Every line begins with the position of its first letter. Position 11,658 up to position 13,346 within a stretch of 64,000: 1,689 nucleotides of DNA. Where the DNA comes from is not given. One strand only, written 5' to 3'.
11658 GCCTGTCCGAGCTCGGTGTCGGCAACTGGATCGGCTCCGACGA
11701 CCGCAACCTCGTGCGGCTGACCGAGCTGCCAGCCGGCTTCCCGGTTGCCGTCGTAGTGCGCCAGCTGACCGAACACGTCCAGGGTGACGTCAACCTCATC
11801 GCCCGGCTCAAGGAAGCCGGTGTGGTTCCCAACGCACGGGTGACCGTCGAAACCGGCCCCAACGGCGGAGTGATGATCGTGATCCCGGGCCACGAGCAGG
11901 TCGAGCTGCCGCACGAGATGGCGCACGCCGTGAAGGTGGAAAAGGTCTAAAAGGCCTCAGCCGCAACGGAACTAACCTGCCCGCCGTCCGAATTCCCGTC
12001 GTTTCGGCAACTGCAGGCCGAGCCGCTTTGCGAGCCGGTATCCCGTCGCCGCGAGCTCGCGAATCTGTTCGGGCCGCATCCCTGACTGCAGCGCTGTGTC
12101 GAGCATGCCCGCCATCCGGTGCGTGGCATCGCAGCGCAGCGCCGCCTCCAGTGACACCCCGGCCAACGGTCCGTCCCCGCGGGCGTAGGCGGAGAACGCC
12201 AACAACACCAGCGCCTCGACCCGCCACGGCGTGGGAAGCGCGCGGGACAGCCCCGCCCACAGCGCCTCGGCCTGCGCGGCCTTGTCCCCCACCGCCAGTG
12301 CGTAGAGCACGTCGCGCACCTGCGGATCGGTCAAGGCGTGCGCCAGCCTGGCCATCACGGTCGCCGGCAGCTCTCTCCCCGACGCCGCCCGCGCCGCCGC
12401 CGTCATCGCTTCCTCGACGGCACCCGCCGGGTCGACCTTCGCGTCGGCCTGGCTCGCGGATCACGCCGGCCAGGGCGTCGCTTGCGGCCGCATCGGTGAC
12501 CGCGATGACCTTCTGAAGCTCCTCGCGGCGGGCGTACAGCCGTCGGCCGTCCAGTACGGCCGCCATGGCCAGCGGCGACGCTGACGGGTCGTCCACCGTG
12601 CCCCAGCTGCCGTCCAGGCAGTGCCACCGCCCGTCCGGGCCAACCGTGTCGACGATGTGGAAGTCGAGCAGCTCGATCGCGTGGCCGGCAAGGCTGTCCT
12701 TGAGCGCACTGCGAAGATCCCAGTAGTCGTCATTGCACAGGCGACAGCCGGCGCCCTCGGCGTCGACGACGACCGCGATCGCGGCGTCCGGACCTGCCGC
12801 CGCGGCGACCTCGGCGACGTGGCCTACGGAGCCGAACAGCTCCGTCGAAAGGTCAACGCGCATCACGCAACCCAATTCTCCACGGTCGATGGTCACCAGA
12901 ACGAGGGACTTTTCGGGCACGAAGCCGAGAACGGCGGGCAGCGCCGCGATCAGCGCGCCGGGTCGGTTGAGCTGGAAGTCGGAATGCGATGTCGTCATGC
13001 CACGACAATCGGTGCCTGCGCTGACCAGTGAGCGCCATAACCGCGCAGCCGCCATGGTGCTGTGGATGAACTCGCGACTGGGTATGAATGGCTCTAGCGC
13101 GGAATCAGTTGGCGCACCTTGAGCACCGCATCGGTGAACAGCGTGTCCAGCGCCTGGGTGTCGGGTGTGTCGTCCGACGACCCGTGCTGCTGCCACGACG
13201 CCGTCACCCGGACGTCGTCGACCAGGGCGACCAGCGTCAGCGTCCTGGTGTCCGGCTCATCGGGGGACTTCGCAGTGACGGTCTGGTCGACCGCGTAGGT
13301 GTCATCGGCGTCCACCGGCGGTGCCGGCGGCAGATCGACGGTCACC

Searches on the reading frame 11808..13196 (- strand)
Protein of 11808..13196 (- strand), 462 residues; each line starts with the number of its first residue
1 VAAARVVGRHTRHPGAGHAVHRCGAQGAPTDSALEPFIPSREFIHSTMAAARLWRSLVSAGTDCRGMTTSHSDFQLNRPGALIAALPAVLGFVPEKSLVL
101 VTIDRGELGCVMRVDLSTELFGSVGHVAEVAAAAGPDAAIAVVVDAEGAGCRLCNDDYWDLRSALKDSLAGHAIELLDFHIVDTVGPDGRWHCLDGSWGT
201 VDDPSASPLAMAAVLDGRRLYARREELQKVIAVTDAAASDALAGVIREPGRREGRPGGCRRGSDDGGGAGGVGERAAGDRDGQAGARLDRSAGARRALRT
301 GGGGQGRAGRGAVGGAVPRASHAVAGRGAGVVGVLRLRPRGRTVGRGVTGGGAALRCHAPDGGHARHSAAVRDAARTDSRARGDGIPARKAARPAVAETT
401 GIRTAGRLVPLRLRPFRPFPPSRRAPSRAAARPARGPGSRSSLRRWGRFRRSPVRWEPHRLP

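Call 36: search_protein_families(library=pfam, proteins=[window:11808-13196:-], max_evalue=0.01)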
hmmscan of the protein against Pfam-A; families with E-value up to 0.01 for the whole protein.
window:11808-13196:- (462 aa): 1 family
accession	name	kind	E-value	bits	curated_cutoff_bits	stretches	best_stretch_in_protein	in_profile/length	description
PF13830.11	DUF4192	-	6.8e-37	128.5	27.8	1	79-249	1-187/321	Domain of unknown function (DUF4192)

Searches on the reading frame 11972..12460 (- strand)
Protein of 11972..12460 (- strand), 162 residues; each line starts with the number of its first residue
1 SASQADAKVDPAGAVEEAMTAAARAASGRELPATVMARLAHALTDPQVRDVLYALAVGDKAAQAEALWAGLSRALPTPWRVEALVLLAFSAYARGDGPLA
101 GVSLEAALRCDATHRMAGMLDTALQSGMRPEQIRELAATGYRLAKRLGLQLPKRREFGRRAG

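Call 36: search_protein_families(library=pfam, proteins=[window:11972-12460:-], max_evalue=0.01)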
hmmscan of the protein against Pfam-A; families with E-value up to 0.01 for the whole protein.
window:11972-12460:- (162 aa): 1 family
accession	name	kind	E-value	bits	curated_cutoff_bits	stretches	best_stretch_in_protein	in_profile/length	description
PF13830.11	DUF4192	-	7.3e-37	128.4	27.8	1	10-131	199-321/321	Domain of unknown function (DUF4192)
